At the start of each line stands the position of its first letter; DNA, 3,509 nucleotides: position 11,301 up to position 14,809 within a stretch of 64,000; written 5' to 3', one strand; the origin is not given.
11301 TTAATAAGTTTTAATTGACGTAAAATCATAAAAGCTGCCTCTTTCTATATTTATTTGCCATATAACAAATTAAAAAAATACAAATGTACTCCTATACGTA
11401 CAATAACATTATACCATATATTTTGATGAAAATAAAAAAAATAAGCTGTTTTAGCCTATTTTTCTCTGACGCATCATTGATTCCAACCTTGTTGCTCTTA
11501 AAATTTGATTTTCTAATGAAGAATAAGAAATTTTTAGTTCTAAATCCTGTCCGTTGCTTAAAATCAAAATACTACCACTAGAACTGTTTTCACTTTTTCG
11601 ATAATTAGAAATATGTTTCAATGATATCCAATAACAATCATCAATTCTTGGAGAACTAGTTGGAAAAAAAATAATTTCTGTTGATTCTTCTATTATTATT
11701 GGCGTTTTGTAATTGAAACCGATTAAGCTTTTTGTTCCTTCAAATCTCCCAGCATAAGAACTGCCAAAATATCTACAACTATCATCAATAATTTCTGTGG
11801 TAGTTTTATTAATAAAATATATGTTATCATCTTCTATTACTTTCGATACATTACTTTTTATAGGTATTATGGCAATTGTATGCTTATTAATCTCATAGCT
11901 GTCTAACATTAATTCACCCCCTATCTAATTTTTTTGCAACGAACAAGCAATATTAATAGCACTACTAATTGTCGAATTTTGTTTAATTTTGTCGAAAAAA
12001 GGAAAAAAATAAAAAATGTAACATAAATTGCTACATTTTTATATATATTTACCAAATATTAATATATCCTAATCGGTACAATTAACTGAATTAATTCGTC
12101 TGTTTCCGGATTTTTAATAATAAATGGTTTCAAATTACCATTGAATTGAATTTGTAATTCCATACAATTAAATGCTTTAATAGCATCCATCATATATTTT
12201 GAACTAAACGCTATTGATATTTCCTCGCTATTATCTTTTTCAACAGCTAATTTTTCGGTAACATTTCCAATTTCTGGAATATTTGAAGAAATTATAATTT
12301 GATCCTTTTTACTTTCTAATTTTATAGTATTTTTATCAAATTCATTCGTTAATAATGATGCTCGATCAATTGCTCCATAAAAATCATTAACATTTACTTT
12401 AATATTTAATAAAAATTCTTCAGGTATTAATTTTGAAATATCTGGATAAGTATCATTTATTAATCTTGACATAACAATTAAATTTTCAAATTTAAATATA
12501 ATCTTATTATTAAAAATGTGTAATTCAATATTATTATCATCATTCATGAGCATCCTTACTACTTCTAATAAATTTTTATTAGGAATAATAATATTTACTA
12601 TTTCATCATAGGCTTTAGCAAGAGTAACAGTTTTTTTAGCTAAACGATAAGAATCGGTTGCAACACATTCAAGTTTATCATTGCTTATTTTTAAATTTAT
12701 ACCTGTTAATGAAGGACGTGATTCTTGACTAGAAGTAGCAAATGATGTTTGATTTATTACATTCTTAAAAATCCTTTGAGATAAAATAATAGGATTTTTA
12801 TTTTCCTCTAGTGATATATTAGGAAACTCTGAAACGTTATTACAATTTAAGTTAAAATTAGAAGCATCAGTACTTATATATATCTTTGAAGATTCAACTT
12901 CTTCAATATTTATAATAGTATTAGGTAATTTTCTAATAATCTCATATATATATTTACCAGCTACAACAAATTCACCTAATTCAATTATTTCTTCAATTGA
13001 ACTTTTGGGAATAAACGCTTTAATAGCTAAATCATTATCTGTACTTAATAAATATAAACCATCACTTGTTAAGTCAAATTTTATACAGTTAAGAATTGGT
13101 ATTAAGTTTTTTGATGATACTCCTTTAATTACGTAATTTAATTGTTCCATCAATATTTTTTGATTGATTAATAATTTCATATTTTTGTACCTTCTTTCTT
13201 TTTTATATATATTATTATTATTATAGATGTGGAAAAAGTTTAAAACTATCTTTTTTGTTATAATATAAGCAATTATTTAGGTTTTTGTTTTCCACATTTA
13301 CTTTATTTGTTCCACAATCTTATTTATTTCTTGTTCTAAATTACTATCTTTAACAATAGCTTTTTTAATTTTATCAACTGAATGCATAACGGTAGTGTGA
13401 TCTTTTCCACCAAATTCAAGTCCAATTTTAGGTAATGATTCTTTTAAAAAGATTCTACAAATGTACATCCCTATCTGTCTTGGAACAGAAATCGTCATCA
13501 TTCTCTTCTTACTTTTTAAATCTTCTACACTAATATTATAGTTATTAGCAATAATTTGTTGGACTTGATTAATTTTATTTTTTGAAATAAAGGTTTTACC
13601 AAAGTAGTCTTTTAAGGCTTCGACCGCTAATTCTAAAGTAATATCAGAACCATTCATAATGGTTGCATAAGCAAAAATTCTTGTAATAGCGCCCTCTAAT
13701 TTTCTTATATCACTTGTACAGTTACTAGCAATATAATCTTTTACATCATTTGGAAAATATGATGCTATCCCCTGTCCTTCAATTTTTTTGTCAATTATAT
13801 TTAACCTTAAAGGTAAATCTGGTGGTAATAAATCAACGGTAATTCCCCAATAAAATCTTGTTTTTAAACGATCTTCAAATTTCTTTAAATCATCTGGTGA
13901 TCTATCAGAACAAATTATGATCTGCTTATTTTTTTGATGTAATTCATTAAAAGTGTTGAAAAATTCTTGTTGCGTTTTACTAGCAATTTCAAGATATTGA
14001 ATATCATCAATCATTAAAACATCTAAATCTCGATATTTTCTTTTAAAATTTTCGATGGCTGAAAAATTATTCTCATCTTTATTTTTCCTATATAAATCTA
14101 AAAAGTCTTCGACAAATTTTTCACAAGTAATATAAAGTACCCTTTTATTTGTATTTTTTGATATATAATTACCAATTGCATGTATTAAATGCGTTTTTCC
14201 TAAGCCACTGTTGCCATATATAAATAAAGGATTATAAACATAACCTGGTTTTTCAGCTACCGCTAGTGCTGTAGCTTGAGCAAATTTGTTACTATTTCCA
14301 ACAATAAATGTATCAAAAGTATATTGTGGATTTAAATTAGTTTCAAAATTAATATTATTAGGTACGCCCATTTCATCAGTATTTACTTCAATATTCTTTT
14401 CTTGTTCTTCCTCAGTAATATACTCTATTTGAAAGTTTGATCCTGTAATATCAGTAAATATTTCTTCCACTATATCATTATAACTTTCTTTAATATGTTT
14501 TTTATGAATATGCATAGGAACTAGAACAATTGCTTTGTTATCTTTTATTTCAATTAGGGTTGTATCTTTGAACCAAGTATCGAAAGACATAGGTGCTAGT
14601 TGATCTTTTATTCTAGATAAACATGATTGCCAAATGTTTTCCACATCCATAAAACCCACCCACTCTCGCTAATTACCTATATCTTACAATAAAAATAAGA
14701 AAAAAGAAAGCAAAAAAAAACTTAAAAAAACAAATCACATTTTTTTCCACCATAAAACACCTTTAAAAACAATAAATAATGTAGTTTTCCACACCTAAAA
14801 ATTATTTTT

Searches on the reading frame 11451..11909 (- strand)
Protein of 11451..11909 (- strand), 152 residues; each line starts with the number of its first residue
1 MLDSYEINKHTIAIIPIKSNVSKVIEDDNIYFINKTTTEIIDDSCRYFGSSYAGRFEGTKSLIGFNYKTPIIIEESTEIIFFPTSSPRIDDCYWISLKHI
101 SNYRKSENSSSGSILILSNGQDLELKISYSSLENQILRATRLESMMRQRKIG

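Call 11: search_protein_families(library=ncbifam, proteins=[window:11451-11909:-])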
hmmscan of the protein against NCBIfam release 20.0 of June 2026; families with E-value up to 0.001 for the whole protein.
window:11451-11909:- (152 aa): 0 families

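Call 59: search_protein_families(library=pfam, proteins=[window:11451-11909:-], max_evalue=0.00001)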
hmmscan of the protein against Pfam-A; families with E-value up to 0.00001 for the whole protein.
window:11451-11909:- (152 aa): 1 family
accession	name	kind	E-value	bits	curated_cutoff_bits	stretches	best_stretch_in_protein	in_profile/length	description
PF06338.17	ComK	-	2.4e-46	157.7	22.3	1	3-149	2-150/152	ComK protein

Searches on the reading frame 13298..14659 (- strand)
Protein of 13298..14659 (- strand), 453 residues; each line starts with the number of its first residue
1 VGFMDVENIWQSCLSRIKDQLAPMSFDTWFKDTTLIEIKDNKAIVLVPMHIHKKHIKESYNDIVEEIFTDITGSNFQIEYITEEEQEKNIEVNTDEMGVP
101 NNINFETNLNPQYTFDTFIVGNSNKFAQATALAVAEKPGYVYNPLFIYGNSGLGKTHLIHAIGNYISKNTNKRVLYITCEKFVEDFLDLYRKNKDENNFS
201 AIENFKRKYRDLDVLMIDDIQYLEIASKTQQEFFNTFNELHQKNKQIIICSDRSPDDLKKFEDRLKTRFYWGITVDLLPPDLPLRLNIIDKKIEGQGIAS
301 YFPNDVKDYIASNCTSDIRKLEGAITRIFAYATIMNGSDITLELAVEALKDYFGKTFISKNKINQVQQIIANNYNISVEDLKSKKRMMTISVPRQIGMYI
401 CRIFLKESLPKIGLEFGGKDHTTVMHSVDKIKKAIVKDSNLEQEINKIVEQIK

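Call 61: find_homologous_proteins(query=window:13298-14659:-, max_evalue=1e-50)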
Query window:13298-14659:- (453 aa): 7991 proteins with E <= 1e-50 among 8000 candidates; the best 120 are listed.
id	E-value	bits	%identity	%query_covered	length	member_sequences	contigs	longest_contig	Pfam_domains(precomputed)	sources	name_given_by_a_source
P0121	2.0e-298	1008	100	99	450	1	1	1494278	PF11638.14,PF01695.24,PF00308.25,PF08299.18,PF00004.36,PF13401.13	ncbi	-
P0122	2.4e-285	964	94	99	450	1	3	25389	PF13173.13,PF11638.14,PF01695.24,PF00308.25,PF08299.18,PF00004.36,PF13401.13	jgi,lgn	-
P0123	1.1e-227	774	76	99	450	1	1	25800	PF13173.13,PF11638.14,PF01695.24,PF00308.25,PF08299.18,PF00004.36,PF01637.25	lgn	-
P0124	2.6e-223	760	73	99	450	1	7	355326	PF13173.13,PF11638.14,PF01695.24,PF00308.25,PF08299.18,PF00004.36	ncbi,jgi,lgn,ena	jgi:chromosomal replication initiator protein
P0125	9.5e-223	758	74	99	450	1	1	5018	PF13173.13,PF11638.14,PF01695.24,PF00308.25,PF08299.18,PF00004.36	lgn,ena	-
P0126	2.9e-222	757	74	99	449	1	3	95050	PF13173.13,PF11638.14,PF01695.24,PF00308.25,PF08299.18,PF00004.36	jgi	-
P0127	1.5e-221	754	73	99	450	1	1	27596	PF13173.13,PF11638.14,PF01695.24,PF00308.25,PF08299.18,PF00004.36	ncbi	-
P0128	2.0e-221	754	72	100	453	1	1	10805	PF13173.13,PF11638.14,PF01695.24,PF00308.25,PF08299.18,PF00004.36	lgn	-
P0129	2.6e-221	753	73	99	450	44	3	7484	PF13173.13,PF11638.14,PF01695.24,PF00308.25,PF08299.18,PF00004.36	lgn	-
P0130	2.7e-221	753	74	99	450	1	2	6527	PF13173.13,PF11638.14,PF01695.24,PF00308.25,PF08299.18,PF00004.36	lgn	-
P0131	4.1e-221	753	73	99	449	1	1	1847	PF13173.13,PF11638.14,PF01695.24,PF00308.25,PF08299.18,PF00004.36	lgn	-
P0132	4.3e-221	753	73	99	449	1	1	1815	PF13173.13,PF11638.14,PF01695.24,PF00308.25,PF08299.18,PF00004.36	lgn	-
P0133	7.3e-221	752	73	99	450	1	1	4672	PF13173.13,PF11638.14,PF01695.24,PF00308.25,PF08299.18,PF00004.36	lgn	-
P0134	8.4e-221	752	74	99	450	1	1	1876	PF13173.13,PF11638.14,PF01695.24,PF00308.25,PF08299.18,PF00004.36,PF13401.13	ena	-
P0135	1.6e-220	751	73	99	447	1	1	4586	PF13173.13,PF11638.14,PF01695.24,PF00308.25,PF08299.18,PF00004.36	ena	-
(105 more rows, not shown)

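Call 65: find_encoding_contigs(protein=P0121, flank=10000, max_places=3)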
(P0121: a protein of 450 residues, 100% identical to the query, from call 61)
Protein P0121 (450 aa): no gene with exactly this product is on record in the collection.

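Call 66: find_encoding_contigs(protein=P0122, flank=10000, max_places=3)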
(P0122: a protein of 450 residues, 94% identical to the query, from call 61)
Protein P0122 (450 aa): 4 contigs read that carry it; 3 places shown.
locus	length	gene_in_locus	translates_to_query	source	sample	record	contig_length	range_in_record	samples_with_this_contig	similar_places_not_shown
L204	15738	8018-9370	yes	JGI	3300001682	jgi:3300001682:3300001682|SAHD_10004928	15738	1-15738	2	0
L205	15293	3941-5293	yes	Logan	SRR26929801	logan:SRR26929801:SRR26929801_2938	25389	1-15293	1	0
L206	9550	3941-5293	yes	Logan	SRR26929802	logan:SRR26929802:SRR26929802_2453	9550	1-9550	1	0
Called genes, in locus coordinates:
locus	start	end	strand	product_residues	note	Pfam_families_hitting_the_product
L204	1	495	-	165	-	?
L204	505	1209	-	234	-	PF02527:GidB, PF05175:MTS (weak), PF13847:Methyltransf_31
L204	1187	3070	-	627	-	PF00890:FAD_binding_2 (faint), PF01134:GIDA, PF07992:Pyr_redox_2 (faint), PF12831:FAD_oxidored (faint), PF21680:GIDA_C_1st, PF13932:SAM_GIDA_C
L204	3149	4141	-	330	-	PF14397:ATPgrasp_ST, PF14398:ATPgrasp_YheCD (faint)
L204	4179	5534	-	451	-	PF10396:TrmE_N, PF00350:Dynamin_N (faint), PF12631:MnmE_helical, PF01926:MMR_HSR1, PF02421:FeoB_N, PF04548:AIG1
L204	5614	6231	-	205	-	PF13083:KH_KhpA-B, PF01424:R3H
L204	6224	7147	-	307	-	PF02096:60KD_IMP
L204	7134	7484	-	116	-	PF00825:Ribonuclease_P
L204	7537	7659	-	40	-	PF00468:Ribosomal_L34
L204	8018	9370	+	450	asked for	PF11638:DnaA_N, PF00308:Bac_DnaA, PF01695:IstB_IS21, PF13173:AAA_14 (weak), PF13401:AAA_22 (weak), PF00004:AAA (weak), PF08299:Bac_DnaA_C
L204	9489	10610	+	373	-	PF00712:DNA_pol3_beta, PF02767:DNA_pol3_beta_2, PF02768:DNA_pol3_beta_3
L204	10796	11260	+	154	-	PF06338:ComK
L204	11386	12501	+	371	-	PF02463:SMC_N, PF13175:AAA_15 (weak), PF13476:AAA_23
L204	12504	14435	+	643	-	PF02518:HATPase_c, PF00204:DNA_gyraseB, PF01751:Toprim, PF00986:DNA_gyraseB_C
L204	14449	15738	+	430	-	?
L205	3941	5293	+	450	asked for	PF11638:DnaA_N, PF00308:Bac_DnaA, PF01695:IstB_IS21, PF13173:AAA_14 (weak), PF13401:AAA_22 (weak), PF00004:AAA (weak), PF08299:Bac_DnaA_C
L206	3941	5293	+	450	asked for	PF11638:DnaA_N, PF00308:Bac_DnaA, PF01695:IstB_IS21, PF13173:AAA_14 (weak), PF13401:AAA_22 (weak), PF00004:AAA (weak), PF08299:Bac_DnaA_C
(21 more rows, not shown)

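Call 72: list_cluster_members(proteins=[P0121, P0241])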
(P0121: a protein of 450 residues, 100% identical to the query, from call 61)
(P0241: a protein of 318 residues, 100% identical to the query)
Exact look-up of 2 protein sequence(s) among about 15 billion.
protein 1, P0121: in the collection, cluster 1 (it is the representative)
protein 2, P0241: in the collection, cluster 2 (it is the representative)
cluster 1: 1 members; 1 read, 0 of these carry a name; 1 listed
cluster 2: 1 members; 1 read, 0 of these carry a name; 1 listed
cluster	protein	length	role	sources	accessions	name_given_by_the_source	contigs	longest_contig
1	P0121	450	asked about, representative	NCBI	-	-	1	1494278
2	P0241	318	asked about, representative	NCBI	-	-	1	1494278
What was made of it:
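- Tried and rejected: No accession or name is given for them (call 72).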
